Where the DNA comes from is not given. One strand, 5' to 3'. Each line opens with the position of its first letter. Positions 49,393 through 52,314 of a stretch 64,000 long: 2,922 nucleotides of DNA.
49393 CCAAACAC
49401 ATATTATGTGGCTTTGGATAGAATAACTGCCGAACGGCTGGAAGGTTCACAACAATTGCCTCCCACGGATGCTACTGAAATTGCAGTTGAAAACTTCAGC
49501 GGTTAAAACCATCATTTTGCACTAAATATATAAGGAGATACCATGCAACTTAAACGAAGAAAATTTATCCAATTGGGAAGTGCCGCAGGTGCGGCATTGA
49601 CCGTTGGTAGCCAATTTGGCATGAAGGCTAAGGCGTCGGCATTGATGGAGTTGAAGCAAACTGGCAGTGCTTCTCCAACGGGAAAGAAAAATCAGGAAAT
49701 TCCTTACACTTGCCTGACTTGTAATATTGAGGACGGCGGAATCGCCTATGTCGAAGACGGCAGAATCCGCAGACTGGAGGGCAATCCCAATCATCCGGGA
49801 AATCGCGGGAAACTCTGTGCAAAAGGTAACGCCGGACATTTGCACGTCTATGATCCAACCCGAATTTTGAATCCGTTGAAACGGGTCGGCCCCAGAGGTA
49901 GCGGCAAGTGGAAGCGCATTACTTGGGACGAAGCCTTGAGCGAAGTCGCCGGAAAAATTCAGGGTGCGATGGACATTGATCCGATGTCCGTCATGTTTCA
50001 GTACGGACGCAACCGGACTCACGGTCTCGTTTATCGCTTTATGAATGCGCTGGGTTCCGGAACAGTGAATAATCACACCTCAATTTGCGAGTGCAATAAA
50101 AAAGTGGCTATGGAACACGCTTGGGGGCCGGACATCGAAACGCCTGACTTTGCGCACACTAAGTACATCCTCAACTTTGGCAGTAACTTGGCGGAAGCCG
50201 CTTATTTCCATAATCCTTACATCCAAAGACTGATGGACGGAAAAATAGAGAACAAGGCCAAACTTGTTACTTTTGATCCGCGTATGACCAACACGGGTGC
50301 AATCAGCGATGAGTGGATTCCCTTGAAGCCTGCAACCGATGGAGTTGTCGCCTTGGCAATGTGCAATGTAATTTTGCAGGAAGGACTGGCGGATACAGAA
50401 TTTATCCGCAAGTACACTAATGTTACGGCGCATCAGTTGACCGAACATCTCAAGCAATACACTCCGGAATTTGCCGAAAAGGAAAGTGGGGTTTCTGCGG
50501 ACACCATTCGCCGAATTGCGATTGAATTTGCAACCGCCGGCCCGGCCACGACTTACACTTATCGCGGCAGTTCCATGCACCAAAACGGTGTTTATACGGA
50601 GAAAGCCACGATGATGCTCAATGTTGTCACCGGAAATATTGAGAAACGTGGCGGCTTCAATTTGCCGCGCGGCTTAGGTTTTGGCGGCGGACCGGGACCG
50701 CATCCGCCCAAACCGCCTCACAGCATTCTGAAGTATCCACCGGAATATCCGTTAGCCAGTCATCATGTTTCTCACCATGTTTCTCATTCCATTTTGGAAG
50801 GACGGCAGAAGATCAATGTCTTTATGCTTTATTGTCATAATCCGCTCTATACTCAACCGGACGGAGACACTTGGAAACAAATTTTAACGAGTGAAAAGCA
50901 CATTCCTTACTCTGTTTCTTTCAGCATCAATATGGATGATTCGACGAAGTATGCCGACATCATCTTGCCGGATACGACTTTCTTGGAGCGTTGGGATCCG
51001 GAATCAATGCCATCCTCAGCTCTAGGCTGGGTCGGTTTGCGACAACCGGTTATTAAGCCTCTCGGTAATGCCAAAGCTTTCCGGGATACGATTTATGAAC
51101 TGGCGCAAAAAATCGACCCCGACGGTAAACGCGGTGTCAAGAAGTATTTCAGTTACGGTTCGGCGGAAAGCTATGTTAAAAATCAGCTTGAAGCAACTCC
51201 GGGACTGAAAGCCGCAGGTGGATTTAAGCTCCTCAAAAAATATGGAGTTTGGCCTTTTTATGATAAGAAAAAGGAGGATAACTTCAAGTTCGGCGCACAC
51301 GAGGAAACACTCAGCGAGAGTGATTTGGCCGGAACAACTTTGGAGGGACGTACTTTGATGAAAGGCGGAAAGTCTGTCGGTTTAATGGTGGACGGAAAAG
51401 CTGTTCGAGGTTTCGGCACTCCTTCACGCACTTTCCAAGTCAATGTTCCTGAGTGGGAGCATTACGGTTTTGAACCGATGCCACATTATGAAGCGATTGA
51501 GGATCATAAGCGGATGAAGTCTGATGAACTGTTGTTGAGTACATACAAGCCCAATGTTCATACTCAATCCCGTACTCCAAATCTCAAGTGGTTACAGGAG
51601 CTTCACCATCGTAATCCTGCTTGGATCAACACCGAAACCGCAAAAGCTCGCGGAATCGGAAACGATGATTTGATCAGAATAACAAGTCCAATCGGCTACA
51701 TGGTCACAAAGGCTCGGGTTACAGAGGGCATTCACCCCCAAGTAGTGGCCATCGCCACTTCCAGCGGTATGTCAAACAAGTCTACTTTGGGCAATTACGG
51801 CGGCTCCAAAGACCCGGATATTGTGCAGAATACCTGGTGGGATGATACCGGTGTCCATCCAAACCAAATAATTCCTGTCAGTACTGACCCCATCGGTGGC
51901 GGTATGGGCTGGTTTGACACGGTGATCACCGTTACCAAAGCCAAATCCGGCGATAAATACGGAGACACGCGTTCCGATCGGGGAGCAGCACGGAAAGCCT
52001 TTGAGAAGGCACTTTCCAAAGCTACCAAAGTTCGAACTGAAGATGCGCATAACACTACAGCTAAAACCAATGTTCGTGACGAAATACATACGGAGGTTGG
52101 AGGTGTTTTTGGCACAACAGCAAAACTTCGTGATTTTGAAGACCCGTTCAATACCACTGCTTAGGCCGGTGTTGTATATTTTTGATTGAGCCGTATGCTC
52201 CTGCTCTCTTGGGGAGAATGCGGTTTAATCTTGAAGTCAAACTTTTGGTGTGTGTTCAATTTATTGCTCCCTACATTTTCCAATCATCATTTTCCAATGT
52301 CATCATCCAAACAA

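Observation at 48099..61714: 12-gene respiratory island: soluble cytochrome c/FeS/Mo-bisPGD enzyme physically uncoupled from its own cytochrome c/FeS/NrfD quinol module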

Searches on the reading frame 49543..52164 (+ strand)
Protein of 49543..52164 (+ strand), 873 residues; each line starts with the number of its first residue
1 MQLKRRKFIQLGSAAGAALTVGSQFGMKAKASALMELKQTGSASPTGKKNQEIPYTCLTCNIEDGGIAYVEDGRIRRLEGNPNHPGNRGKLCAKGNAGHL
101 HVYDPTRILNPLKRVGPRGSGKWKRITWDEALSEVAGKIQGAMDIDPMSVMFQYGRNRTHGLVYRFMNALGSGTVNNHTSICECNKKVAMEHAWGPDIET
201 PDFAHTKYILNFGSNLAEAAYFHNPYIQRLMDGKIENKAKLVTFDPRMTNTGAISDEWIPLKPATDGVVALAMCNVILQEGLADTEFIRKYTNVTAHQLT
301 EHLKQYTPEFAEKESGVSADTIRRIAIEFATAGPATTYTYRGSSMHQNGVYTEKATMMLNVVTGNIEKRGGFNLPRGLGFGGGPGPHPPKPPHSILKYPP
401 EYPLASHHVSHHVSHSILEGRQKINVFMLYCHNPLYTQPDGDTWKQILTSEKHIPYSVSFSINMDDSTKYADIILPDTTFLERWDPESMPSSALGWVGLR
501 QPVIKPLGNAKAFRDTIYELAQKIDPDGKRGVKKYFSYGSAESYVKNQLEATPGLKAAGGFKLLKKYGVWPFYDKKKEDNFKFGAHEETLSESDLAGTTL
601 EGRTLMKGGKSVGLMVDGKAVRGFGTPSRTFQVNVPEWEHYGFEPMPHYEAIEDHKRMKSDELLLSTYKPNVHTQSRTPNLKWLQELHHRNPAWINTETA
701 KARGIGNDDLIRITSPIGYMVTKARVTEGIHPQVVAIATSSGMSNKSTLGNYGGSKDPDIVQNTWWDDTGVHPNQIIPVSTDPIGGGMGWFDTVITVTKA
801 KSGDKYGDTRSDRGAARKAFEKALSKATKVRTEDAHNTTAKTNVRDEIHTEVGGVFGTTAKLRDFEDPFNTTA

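Call 3: search_protein_families(library=pfam, proteins=[window:49543-52164:+])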
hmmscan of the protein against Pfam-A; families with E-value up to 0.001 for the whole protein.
window:49543-52164:+ (873 aa): 3 families
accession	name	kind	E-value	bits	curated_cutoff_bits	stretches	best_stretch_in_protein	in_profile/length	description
PF00384.28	Molybdopterin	-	4.7e-37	128.3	24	1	107-521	1-351/353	Molybdopterin oxidoreductase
PF01568.27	Molydop_binding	-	3.2e-17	63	26.8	1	663-787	1-103/110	Molydopterin dinucleotide binding domain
PF04879.21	Molybdop_Fe4S4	-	3e-09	37.1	22.7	1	68-104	19-55/55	Molybdopterin oxidoreductase Fe4S4 domain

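Call 4: search_protein_families(library=ncbifam, proteins=[window:49543-52164:+])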
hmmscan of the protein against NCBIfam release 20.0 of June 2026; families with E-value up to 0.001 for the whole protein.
window:49543-52164:+ (873 aa): 26 families (the best 25 are shown)
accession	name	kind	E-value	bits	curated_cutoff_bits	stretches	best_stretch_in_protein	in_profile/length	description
NF012032.0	PRK15488.1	equivalog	8.3e-110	367.9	694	3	1-372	1-361/759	thiosulfate reductase PhsA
TIGR02166.1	dmsA_ynfE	subfamily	3.1e-79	266.9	777.7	2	3-542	1-569/794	DMSO/selenate family reductase complex A subunit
TIGR01591.1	Fdh-alpha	equivalog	2e-61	208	666.25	2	55-377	5-323/672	formate dehydrogenase subunit alpha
NF041714.1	arsenate_red_ArrA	equivalog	1.3e-55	188.9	1600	3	1-372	1-399/848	arsenate respiratory reductase molybdopterin-containing subunit ArrA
NF041884.1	selenate_YnfF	exception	3.6e-50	170.7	1650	2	4-539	2-568/798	selenate/tellurate reductase subunit YnfF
NF041783.2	mnquin_red_QrcB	equivalog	1.2e-49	169.1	440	1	57-527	57-506/695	menaquinone reductase molybdopterin-binding-like subunit QrcB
TIGR03479.1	DMSO_red_II_alp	subfamily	6.4e-49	166.8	984.75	3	82-293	95-308/913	molybdopterin-dependent oxidoreductase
NF047855.1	AssmNtatRedNasC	equivalog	2.7e-47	161.5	1100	2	51-383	23-354/708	assimilatory nitrate reductase catalytic subunit NasC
NF041885.1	selenate_YnfE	exception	8.1e-46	156.2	1675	2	4-585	4-619/805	selenate/tellurate reductase subunit YnfE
NF011566.1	PRK14990.1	exception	2.3e-45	154.9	1600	3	58-372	73-417/814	dimethylsulfoxide reductase subunit A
TIGR01553.1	formate-DH-alph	equivalog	5.7e-36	123.7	814.2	1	2-294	1-306/1009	formate dehydrogenase-N subunit alpha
NF011567.1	PRK14991.1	equivalog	2.8e-32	111.4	1750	2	86-138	135-189/1022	tetrathionate reductase subunit TtrA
TIGR00509.1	bisC_fam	subfamily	4.7e-28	97.9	1017.55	2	117-377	65-343/772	molybdopterin guanine dinucleotide-containing S/N-oxide reductase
NF041513.1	formate_DH_Act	exception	1.4e-26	92.6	1400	1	45-295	35-298/1067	formate dehydrogenase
NF041323.1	Nitr_red_NasA_Halo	equivalog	1.1e-20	73.8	1000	1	75-371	20-310/673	assimilatory nitrate reductase NasA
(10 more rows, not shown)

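Call 5: find_homologous_proteins(query=window:49543-52164:+)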
Query window:49543-52164:+ (873 aa): 4000 proteins with E <= 0.001 among 8000 candidates; the best 120 are listed.
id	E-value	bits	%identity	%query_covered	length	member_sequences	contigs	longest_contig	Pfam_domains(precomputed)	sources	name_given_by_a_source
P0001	0.0e+0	1994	96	100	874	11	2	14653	PF00384.28,PF01568.28,PF04879.22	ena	-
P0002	0.0e+0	1476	74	95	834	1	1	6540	PF00384.28,PF01568.28,PF04879.22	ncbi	-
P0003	0.0e+0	1443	71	95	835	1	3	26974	PF00384.28,PF01568.28,PF04879.22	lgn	-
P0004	0.0e+0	1439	71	95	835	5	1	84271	PF00384.28,PF01568.28,PF04879.22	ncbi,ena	-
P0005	0.0e+0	1420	70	95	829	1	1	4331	PF00384.28,PF01568.28,PF04879.22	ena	-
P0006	0.0e+0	1378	68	95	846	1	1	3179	PF00384.28,PF01568.28,PF04879.22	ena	-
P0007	0.0e+0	1033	56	96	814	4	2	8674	PF00384.28,PF01568.28,PF04879.22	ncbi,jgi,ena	-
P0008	0.0e+0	1027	54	95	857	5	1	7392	PF10518.15,PF00384.28,PF01568.28,PF04879.22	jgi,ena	-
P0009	1.4e-292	991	54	95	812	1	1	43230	PF00384.28,PF01568.28,PF04879.22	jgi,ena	-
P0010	3.4e-292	990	54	95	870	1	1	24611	PF00384.28,PF01568.28,PF04879.22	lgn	-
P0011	3.1e-291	987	53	95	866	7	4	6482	PF10518.15,PF00384.28,PF01568.28,PF04879.22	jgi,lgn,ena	-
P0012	6.8e-291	986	54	95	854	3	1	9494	PF00384.28,PF01568.28,PF04879.22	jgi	-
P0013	2.2e-290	984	54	93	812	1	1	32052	PF00384.28,PF01568.28,PF04879.22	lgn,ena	-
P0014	3.1e-289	980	55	90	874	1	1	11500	PF00384.28,PF01568.28,PF04879.22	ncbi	ncbi:MAG TPA: molybdopterin-dependent oxidoreductase [Rhodocyclaceae bacterium]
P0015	3.1e-289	980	55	90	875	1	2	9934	PF00384.28,PF01568.28,PF04879.22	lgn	-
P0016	2.1e-288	977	52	97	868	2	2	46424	PF00384.28,PF01568.28,PF04879.22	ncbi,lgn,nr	ncbi:MAG: molybdopterin-dependent oxidoreductase [Nitrospinae bacterium]|nr:molybdopterin-dependent 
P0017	5.9e-288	976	52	99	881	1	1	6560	PF00384.28,PF01568.28,PF04879.22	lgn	-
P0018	6.1e-288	976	52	96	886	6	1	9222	PF00384.28,PF01568.28,PF04879.22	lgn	-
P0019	2.0e-287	974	54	89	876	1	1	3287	PF00384.28,PF01568.28,PF04879.22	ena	-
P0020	2.3e-287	974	53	95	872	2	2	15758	PF00384.28,PF01568.28,PF04879.22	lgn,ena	-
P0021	6.6e-287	972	52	95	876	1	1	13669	PF00384.28,PF01568.28,PF04879.22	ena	-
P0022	9.5e-287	972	54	95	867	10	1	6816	PF00384.28,PF01568.28,PF04879.22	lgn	-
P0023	1.2e-286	972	52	95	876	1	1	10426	PF00384.28,PF01568.28,PF04879.22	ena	-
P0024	1.2e-286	972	55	88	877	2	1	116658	PF10518.15,PF00384.28,PF01568.28,PF04879.22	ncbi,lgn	ncbi:molybdopterin-dependent oxidoreductase [Ferrigenium sp. UT4]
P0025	1.9e-286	971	54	89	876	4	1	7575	PF00384.28,PF01568.28,PF04879.22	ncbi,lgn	-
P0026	6.6e-286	969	54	89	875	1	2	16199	PF00384.28,PF01568.28,PF04879.22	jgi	jgi:anaerobic selenocysteine-containing dehydrogenase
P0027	7.8e-286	969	53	90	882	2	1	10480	PF00384.28,PF01568.28,PF04879.22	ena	-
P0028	1.2e-285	968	53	91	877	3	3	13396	PF10518.15,PF00384.28,PF01568.28,PF04879.22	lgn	-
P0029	1.9e-285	968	53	95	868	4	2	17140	PF10518.15,PF00384.28,PF01568.28,PF04879.22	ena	-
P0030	2.0e-285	968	52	95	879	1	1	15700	PF00384.28,PF01568.28,PF04879.22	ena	-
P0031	3.9e-285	967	51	96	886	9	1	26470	PF00384.28,PF01568.28,PF04879.22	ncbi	-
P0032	4.8e-285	966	52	94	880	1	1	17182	PF00384.28,PF01568.28,PF04879.22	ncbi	ncbi:MAG: molybdopterin-dependent oxidoreductase [Gallionella sp.]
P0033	7.6e-285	966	53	91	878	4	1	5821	PF00384.28,PF01568.28,PF04879.22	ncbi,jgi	jgi:thiosulfate reductase/polysulfide reductase chain A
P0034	1.8e-284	964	54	91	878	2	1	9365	PF00384.28,PF01568.28,PF04879.22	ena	-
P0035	2.2e-284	964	52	94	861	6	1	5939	PF10518.15,PF00384.28,PF01568.28,PF04879.22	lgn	-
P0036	2.7e-284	964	53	91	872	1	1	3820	PF00384.28,PF01568.28,PF04879.22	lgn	-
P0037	2.9e-284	964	53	91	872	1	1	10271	PF00384.28,PF01568.28,PF04879.22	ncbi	-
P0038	3.8e-284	963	53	91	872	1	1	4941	PF00384.28,PF01568.28,PF04879.22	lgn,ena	-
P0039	4.9e-284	963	53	91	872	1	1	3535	PF00384.28,PF01568.28,PF04879.22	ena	-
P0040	5.0e-284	963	53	91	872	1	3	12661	PF00384.28,PF01568.28,PF04879.22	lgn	-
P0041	8.1e-284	962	52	95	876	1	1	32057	PF10518.15,PF00384.28,PF01568.28,PF04879.22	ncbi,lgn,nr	ncbi:MAG: molybdopterin-dependent oxidoreductase [Gammaproteobacteria bacterium]|nr:molybdopterin-de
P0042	1.2e-283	962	54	89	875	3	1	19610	PF10518.15,PF00384.28,PF01568.28,PF04879.22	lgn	-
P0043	1.7e-283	961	51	96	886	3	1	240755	PF00384.28,PF01568.28,PF04879.22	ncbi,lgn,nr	ncbi:MAG: molybdopterin-dependent oxidoreductase [Rhodospirillales bacterium]|nr:molybdopterin-depen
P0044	2.7e-283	961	52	89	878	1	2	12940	PF10518.15,PF00384.28,PF01568.28,PF04879.22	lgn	-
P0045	3.2e-283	960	53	89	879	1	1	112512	PF00384.28,PF01568.28,PF04879.22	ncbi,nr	ncbi:MAG: molybdopterin-dependent oxidoreductase [Sulfuricella sp.]|nr:molybdopterin-dependent oxido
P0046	3.2e-283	960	52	94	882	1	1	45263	PF00384.28,PF01568.28,PF04879.22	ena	-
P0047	3.5e-283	960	54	91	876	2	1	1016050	PF00384.28,PF01568.28,PF04879.22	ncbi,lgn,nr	ncbi:MAG: molybdopterin-dependent oxidoreductase [Chromatiaceae bacterium]|nr:molybdopterin-dependen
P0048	4.5e-283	960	53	90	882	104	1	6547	PF10518.15,PF00384.28,PF01568.28,PF04879.22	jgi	jgi:anaerobic selenocysteine-containing dehydrogenase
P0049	4.9e-283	960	51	95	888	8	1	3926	PF00384.28,PF01568.28,PF04879.22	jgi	-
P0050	5.8e-283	959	51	96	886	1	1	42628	PF00384.28,PF01568.28,PF04879.22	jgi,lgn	jgi:anaerobic selenocysteine-containing dehydrogenase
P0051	8.6e-283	959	52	96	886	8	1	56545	PF00384.28,PF01568.28,PF04879.22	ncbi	-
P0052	9.6e-283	959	53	90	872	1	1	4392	PF10518.15,PF00384.28,PF01568.28,PF04879.22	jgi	jgi:anaerobic selenocysteine-containing dehydrogenase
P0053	1.0e-282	959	52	92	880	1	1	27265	PF10518.15,PF00384.28,PF01568.28,PF04879.22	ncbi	-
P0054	1.4e-282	958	53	95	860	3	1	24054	PF00384.28,PF01568.28,PF04879.22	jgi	jgi:anaerobic selenocysteine-containing dehydrogenase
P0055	3.1e-282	957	53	91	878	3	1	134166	PF10518.15,PF00384.28,PF01568.28,PF04879.22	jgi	jgi:anaerobic selenocysteine-containing dehydrogenase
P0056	5.1e-282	956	53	90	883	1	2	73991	PF00384.28,PF01568.28,PF04879.22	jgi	jgi:thiosulfate reductase/polysulfide reductase chain A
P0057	7.5e-282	956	52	95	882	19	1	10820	PF00384.28,PF01568.28,PF04879.22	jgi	jgi:thiosulfate reductase/polysulfide reductase chain A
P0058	9.0e-282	955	52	90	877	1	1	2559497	PF00384.28,PF01568.28,PF04879.22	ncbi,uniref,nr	ncbi:molybdopterin-dependent oxidoreductase [Sulfuricystis multivorans]|uniref:molybdopterin-depende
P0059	1.1e-281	955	51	95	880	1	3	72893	PF00384.28,PF01568.28,PF04879.22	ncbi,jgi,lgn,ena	jgi:anaerobic selenocysteine-containing dehydrogenase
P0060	1.1e-281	955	51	95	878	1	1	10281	PF00384.28,PF01568.28,PF04879.22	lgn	-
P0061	2.1e-281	954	51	95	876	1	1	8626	PF00384.28,PF01568.28,PF04879.22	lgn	-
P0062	2.3e-281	954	53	91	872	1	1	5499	PF00384.28,PF01568.28,PF04879.22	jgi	jgi:anaerobic selenocysteine-containing dehydrogenase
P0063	2.4e-281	954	54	88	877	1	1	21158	PF00384.28,PF01568.28,PF04879.22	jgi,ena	-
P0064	2.4e-281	954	53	91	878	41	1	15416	PF10518.15,PF00384.28,PF01568.28,PF04879.22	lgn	-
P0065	2.9e-281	954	53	91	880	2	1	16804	PF00384.28,PF01568.28,PF04879.22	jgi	jgi:anaerobic selenocysteine-containing dehydrogenase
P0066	2.9e-281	954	53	90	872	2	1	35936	PF00384.28,PF01568.28,PF04879.22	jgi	jgi:anaerobic selenocysteine-containing dehydrogenase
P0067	3.0e-281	954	53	90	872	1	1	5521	PF10518.15,PF00384.28,PF01568.28,PF04879.22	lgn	-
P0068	3.3e-281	954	51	95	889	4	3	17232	PF00384.28,PF01568.28,PF04879.22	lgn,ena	-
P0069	3.5e-281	954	53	89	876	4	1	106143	PF10518.15,PF00384.28,PF01568.28,PF04879.22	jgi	-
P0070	4.1e-281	953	53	90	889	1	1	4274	PF00384.28,PF01568.28,PF04879.22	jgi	-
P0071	6.6e-281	953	53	91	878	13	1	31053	PF00384.28,PF01568.28,PF04879.22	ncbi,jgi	jgi:anaerobic selenocysteine-containing dehydrogenase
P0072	8.8e-281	952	52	96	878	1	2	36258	PF00384.28,PF01568.28,PF04879.22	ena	-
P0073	9.0e-281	952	54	90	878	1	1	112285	PF00384.28,PF01568.28,PF04879.22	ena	-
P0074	9.7e-281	952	53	89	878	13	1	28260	PF10518.15,PF00384.28,PF01568.28,PF04879.22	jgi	-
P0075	9.7e-281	952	51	96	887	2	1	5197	PF00384.28,PF01568.28,PF04879.22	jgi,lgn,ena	-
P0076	1.0e-280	952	53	95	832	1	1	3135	PF00384.28,PF01568.28,PF04879.22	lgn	-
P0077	1.2e-280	952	53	91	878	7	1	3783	PF00384.28,PF01568.28,PF04879.22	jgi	-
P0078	1.6e-280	951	53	90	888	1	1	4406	PF00384.28,PF01568.28,PF04879.22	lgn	-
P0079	1.7e-280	951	50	98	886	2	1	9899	PF00384.28,PF01568.28,PF04879.22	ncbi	-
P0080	1.7e-280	951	52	89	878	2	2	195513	PF10518.15,PF00384.28,PF01568.28,PF04879.22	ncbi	-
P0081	2.0e-280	951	51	94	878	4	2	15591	PF00384.28,PF01568.28,PF04879.22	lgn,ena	-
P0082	4.0e-280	950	53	88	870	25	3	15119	PF10518.15,PF00384.28,PF01568.28,PF04879.22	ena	-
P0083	5.3e-280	950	51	95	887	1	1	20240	PF00384.28,PF01568.28,PF04879.22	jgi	jgi:anaerobic selenocysteine-containing dehydrogenase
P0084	5.8e-280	950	53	90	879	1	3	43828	PF00384.28,PF01568.28,PF04879.22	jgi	jgi:anaerobic selenocysteine-containing dehydrogenase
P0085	5.9e-280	949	51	95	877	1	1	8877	PF00384.28,PF01568.28,PF04879.22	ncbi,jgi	jgi:thiosulfate reductase/polysulfide reductase chain A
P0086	6.0e-280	949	51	95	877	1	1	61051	PF00384.28,PF01568.28,PF04879.22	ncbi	-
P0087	6.5e-280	949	52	89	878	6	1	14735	PF00384.28,PF01568.28,PF04879.22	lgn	-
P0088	7.7e-280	949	53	88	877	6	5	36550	PF00384.28,PF01568.28,PF04879.22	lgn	-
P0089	8.6e-280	949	51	96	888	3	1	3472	PF00384.28,PF01568.28,PF04879.22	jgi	-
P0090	8.9e-280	949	51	95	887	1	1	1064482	PF00384.28,PF01568.28,PF04879.22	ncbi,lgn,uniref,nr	ncbi:molybdopterin-dependent oxidoreductase [Inmirania thermothiophila]|uniref:Anaerobic selenocyste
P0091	1.0e-279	949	51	95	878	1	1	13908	PF00384.28,PF01568.28,PF04879.22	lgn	-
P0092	1.1e-279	949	52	90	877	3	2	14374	PF00384.28,PF01568.28,PF04879.22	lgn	-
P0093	1.6e-279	948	52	90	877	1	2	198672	PF00384.28,PF01568.28,PF04879.22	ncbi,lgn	ncbi:MAG: molybdopterin-dependent oxidoreductase [Pseudomonadota bacterium]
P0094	1.7e-279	948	51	95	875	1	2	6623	PF00384.28,PF01568.28,PF04879.22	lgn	-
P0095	2.0e-279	948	52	90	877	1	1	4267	PF00384.28,PF01568.28,PF04879.22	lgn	-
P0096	2.9e-279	947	52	90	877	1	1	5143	PF00384.28,PF01568.28,PF04879.22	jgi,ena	-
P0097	3.1e-279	947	50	95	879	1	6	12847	PF00384.28,PF01568.28,PF04879.22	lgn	-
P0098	3.4e-279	947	53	90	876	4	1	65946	PF00384.28,PF01568.28,PF04879.22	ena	-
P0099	3.6e-279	947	51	95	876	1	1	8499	PF00384.28,PF01568.28,PF04879.22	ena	-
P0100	3.7e-279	947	51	95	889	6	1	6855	PF00384.28,PF01568.28,PF04879.22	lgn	-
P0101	5.8e-279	946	51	95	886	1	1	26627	PF10518.15,PF00384.28,PF01568.28,PF04879.22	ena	-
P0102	6.6e-279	946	52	89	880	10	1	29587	PF00384.28,PF01568.28,PF04879.22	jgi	jgi:anaerobic selenocysteine-containing dehydrogenase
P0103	7.3e-279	946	52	90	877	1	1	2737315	PF00384.28,PF01568.28,PF04879.22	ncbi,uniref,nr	ncbi:molybdopterin-dependent oxidoreductase [Sulfuricystis thermophila]|uniref:molybdopterin-depende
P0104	8.6e-279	946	53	91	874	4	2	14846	PF10518.15,PF00384.28,PF01568.28,PF04879.22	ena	-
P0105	1.0e-278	945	51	95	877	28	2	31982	PF00384.28,PF01568.28,PF04879.22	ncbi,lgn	-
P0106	1.1e-278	945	51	95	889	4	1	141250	PF00384.28,PF01568.28,PF04879.22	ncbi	-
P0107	1.3e-278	945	50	96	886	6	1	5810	PF00384.28,PF01568.28,PF04879.22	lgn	-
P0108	1.4e-278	945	53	89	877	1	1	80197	PF00384.28,PF01568.28,PF04879.22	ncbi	-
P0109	1.5e-278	945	52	91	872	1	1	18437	PF00384.28,PF01568.28,PF04879.22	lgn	-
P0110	1.6e-278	945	52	89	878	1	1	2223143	PF00384.28,PF01568.28,PF04879.22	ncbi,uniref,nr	ncbi:molybdopterin-dependent oxidoreductase [Hydrogenophilus thermoluteolus]|uniref:Molybdenum enzym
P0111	1.6e-278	945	51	95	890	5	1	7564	PF00384.28,PF01568.28,PF04879.22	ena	-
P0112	1.8e-278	945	52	89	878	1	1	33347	PF00384.28,PF01568.28,PF04879.22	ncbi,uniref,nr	ncbi:molybdopterin-dependent oxidoreductase [Hydrogenophilus thiooxidans]|uniref:molybdopterin-depen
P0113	1.9e-278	945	53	90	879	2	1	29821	PF00384.28,PF01568.28,PF04879.22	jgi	jgi:anaerobic selenocysteine-containing dehydrogenase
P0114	2.8e-278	944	52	90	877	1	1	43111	PF00384.28,PF01568.28,PF04879.22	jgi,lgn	-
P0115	3.4e-278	944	52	89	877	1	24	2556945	PF00384.28,PF01568.28,PF04879.22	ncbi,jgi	-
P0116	3.6e-278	944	51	95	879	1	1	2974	PF00384.28,PF01568.28,PF04879.22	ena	-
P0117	3.6e-278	944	50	96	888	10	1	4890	PF00384.28,PF01568.28,PF04879.22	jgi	-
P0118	4.3e-278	943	52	90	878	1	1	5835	PF00384.28,PF01568.28,PF04879.22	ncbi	-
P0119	4.3e-278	943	52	89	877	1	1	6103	PF00384.28,PF01568.28,PF04879.22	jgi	-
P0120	4.4e-278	943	51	98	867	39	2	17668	PF00384.28,PF01568.28,PF04879.22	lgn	-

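Call 6: search_solved_structures(query=window:49543-52164:+, max_evalue=1e-10)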
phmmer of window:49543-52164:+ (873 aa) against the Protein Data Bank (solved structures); distinct sequences matched with E-value up to 1e-10: 40.
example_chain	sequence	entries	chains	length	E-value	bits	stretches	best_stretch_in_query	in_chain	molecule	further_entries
2vpw_A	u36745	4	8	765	5.4e-56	193.5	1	52-386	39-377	THIOSULFATE REDUCTASE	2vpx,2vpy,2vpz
6cz7_A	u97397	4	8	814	8.7e-50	173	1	53-372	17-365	ArrA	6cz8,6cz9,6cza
9vap_A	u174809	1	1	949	2.5e-38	135.1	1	3-377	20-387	Formate dehydrogenase molybdopterin-binding subunit FdhA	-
2e7z_A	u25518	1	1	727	2.6e-33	118.5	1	57-366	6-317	Acetylene hydratase Ahy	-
5e7o_A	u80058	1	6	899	6.4e-33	117.1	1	74-295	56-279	DMSO reductase family type II enzyme, molybdopterin subunit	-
4ydd_A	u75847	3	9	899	6.5e-33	117.1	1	74-295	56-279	DMSO reductase family type II enzyme, molybdopterin subunit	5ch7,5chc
9t1s_L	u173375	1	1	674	2.9e-31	111.7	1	57-484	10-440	formate dehydrogenase (coenzyme F420)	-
7bkb_D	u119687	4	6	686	1.1e-30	109.8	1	54-377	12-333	Formate dehydrogenase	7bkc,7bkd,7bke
7qv7_S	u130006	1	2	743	2.6e-30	108.5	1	49-373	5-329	Hydrogen dependent carbon dioxide reductase subunit FdhF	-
7vw6_A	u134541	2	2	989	3.9e-29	104.6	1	33-531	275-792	Formate dehydrogenase | Tungsten-containing formate dehydrogenase alpha subunit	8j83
7e5z_A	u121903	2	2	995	4e-29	104.6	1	33-531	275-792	Formate dehydrogenase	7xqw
9wxb_B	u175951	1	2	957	6e-28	100.7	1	44-379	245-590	Formate dehydrogenase alpha subunit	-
1aa6_A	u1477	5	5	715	3.3e-24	88.3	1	58-379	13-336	FORMATE DEHYDROGENASE H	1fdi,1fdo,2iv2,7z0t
1kqf_A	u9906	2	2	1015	3.6e-24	88.2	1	2-295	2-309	FORMATE DEHYDROGENASE, NITRATE-INDUCIBLE, MAJOR SUBUNIT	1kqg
9qm0_A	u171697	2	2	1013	7.2e-24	87.2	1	3-295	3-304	Formate dehydrogenase, alpha subunit, selenocysteine-containing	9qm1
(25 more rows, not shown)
